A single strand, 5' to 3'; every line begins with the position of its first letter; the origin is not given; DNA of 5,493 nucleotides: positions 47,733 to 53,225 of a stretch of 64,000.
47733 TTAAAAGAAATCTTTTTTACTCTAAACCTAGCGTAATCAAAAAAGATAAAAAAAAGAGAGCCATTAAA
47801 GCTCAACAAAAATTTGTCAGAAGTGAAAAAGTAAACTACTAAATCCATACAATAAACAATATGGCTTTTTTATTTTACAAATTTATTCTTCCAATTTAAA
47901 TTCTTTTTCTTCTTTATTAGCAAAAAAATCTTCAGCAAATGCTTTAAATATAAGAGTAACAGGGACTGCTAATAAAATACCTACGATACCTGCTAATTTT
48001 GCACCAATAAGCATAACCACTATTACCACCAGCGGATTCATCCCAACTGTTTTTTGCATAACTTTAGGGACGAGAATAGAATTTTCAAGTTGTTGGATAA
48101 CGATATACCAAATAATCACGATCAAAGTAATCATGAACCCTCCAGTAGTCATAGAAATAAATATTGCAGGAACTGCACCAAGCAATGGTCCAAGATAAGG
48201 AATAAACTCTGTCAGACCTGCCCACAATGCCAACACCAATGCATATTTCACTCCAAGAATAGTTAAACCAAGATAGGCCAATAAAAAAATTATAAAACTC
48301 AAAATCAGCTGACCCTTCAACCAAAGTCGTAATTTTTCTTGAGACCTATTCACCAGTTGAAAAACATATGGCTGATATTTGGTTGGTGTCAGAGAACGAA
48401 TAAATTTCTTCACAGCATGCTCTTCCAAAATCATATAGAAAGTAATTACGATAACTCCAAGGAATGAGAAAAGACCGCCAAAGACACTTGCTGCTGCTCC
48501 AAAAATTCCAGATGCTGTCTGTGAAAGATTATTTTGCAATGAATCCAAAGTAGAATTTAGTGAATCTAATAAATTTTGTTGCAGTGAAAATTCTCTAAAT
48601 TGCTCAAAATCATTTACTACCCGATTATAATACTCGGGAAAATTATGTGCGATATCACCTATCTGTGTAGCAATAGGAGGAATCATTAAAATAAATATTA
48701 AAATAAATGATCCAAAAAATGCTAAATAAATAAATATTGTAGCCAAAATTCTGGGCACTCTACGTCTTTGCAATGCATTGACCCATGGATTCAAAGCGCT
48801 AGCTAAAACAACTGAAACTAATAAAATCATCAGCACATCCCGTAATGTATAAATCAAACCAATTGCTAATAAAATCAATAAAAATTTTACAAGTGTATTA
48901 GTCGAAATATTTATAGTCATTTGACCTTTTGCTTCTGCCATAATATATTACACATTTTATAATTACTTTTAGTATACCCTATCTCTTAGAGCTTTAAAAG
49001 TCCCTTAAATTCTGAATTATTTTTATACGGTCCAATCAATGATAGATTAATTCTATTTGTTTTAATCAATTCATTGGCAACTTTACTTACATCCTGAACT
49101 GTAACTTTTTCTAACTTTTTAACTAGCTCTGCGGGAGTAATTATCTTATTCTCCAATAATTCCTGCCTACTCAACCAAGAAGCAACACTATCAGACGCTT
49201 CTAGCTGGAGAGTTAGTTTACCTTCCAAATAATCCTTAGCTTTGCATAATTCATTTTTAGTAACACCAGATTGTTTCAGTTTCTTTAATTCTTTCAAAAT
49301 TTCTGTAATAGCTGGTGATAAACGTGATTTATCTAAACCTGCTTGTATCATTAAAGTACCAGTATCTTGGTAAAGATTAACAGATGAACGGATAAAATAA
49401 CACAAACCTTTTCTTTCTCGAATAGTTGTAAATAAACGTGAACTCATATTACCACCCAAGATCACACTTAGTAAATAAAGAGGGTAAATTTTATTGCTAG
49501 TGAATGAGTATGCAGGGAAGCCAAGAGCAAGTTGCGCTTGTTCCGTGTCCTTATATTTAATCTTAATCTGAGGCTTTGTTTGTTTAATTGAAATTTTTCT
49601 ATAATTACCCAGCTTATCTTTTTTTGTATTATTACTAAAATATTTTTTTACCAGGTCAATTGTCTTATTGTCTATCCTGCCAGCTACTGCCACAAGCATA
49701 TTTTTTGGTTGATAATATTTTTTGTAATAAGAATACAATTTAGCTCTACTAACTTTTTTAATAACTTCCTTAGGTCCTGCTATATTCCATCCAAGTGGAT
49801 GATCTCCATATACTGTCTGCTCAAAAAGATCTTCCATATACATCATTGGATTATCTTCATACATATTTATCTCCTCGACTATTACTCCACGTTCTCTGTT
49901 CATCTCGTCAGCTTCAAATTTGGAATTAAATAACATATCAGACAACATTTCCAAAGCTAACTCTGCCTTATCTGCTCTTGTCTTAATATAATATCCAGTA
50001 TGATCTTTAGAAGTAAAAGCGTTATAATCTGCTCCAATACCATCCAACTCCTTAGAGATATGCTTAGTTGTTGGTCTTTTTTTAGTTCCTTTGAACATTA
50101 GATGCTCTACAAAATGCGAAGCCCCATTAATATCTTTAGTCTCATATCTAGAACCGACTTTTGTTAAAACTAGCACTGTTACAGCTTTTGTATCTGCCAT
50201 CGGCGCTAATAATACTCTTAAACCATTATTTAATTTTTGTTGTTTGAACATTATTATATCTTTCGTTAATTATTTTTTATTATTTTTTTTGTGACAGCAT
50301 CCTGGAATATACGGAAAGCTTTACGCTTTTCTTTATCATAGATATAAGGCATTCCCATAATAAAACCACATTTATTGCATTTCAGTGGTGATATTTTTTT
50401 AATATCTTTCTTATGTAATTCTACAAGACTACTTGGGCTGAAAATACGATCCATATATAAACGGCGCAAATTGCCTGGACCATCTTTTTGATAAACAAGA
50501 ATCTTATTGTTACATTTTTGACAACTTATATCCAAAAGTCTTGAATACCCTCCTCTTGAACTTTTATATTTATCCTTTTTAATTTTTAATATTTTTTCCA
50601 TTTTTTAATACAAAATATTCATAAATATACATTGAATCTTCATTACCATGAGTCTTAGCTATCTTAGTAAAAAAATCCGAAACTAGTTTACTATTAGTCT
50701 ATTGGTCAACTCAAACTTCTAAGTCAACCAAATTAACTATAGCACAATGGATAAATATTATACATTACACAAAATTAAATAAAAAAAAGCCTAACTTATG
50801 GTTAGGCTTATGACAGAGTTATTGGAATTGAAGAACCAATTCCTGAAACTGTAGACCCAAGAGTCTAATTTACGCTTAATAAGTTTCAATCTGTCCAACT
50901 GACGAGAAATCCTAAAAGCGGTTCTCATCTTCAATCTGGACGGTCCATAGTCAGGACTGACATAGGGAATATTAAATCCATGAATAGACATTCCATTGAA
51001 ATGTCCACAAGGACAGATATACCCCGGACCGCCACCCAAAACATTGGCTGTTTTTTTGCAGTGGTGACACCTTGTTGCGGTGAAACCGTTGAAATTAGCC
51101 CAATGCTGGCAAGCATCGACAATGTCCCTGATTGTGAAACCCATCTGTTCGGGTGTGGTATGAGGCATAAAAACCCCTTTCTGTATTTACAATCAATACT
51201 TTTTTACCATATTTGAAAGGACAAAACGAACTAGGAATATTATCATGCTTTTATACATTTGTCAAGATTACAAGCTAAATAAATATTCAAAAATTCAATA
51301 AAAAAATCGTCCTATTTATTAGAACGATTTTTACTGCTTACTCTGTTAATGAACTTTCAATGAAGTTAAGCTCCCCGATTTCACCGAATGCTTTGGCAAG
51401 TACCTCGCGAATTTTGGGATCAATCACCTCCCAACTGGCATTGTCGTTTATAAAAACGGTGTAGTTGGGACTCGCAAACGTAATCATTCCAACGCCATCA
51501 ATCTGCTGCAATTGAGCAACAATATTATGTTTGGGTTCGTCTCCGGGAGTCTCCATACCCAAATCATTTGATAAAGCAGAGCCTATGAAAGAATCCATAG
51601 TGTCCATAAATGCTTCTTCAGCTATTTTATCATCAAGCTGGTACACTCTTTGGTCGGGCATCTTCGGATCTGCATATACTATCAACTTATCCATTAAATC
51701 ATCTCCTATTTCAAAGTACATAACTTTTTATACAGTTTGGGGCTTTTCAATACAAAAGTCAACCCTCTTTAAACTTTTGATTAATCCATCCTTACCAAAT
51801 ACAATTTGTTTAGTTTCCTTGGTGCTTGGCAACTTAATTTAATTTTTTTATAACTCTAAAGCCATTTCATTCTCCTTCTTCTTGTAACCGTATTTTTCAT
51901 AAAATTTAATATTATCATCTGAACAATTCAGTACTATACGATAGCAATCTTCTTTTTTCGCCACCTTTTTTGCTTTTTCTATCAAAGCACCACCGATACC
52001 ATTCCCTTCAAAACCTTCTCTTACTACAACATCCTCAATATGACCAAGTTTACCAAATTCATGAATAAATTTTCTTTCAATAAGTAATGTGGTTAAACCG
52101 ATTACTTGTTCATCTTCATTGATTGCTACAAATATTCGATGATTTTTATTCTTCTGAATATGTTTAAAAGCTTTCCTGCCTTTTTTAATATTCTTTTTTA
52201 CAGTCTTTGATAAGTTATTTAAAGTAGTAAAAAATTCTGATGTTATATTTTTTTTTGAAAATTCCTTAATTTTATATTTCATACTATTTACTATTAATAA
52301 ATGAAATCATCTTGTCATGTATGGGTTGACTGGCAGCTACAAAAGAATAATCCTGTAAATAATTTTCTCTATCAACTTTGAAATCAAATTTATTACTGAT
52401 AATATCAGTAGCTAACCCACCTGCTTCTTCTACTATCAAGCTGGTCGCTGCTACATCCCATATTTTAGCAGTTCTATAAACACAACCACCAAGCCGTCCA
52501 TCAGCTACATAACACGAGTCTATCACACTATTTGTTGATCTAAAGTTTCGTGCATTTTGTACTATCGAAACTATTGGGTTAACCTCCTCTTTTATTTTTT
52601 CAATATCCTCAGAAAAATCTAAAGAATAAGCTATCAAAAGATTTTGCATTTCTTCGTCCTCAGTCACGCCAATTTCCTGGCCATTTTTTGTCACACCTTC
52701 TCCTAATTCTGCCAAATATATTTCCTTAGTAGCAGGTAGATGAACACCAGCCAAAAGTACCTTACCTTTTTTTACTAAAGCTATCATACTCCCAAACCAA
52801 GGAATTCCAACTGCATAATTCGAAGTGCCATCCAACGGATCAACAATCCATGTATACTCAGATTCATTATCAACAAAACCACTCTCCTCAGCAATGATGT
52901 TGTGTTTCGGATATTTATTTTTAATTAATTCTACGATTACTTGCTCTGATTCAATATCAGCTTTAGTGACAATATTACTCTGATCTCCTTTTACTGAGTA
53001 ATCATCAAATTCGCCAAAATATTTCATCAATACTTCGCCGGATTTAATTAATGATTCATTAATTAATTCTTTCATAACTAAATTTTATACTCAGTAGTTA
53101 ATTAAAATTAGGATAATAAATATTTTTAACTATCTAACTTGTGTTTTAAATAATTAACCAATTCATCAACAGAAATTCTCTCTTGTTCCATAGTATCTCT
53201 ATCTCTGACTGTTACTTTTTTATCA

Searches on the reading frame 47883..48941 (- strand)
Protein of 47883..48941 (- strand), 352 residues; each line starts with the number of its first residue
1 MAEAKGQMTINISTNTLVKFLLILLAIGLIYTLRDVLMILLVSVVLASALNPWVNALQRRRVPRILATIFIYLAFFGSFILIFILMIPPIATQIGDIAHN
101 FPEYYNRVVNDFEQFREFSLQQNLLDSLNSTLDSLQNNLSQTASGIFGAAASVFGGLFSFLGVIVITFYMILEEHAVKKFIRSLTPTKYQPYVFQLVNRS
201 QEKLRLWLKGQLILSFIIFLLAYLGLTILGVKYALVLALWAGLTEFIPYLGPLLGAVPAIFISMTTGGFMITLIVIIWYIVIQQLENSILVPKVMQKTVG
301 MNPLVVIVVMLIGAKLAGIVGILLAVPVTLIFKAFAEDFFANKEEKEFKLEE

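Call 88: search_protein_families(library=pfam, proteins=[window:47883-48941:-], max_evalue=0.0001)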
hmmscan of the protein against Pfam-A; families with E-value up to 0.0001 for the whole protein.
window:47883-48941:- (352 aa): 1 family
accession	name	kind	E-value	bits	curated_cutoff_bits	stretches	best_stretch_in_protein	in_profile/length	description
PF01594.21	AI-2E_transport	-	1.5e-75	254.9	34.3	1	19-338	4-325/327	AI-2E family transporter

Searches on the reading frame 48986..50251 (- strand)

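Call 44: search_protein_families(library=pfam, proteins=[window:48986-50251:-], max_evalue=0.00001)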
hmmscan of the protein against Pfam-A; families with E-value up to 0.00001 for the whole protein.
window:48986-50251:- (421 aa): 2 families
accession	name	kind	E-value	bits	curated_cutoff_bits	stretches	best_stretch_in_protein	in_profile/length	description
PF05193.26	Peptidase_M16_C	-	2.6e-42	145.2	23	1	166-340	1-179/181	Peptidase M16 inactive domain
PF00675.25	Peptidase_M16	-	5.3e-39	133.9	22.3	1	13-161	2-149/149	Insulinase (Peptidase family M16)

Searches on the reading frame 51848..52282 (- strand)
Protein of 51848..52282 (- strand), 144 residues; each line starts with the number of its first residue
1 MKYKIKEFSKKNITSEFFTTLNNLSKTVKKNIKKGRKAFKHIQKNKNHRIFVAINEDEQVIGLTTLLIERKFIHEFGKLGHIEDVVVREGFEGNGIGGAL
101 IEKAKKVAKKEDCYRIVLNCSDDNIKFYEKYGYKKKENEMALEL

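Call 21: search_protein_families(library=pfam, proteins=[window:51848-52282:-], max_evalue=0.01)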
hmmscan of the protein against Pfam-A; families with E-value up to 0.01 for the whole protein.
window:51848-52282:- (144 aa): 6 families
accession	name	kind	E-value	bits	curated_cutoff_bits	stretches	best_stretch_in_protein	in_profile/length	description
PF00583.31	Acetyltransf_1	-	7.2e-18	65.4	20.7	1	36-133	22-116/116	Acetyltransferase (GNAT) family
PF13508.13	Acetyltransf_7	-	4.2e-13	49.9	27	1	47-135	2-84/84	Acetyltransferase (GNAT) domain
PF13673.13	Acetyltransf_10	-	5.2e-12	46.3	23.6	1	30-139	15-113/128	Acetyltransferase (GNAT) domain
PF08445.16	FR47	-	8e-05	23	22.1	1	79-139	21-83/86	FR47-like protein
PF14542.12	Acetyltransf_CG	-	0.00088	19.8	30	1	81-121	26-65/80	GCN5-related N-acetyl-transferase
PF13527.13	Acetyltransf_9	-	0.0013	19.2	25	1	24-134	16-125/127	Acetyltransferase (GNAT) domain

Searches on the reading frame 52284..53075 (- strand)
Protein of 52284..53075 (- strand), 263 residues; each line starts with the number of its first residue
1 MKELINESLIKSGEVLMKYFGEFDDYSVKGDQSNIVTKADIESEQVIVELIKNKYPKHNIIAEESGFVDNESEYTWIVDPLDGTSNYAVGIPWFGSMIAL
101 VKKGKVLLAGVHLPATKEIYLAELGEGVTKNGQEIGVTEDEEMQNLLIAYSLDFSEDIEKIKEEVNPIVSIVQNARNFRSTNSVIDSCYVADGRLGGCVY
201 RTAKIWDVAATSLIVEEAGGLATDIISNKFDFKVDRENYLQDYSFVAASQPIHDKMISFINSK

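Call 21: search_protein_families(library=pfam, proteins=[window:52284-53075:-], max_evalue=0.01)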
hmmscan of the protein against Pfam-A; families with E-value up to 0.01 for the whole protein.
window:52284-53075:- (263 aa): 2 families
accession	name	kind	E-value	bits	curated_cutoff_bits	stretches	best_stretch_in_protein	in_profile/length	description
PF00459.30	Inositol_P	-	9.6e-51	173.3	27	1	7-255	11-260/271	Inositol monophosphatase family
PF00316.25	FBPase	-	0.0048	17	34.8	1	21-91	49-121/191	Fructose-1-6-bisphosphatase, N-terminal domain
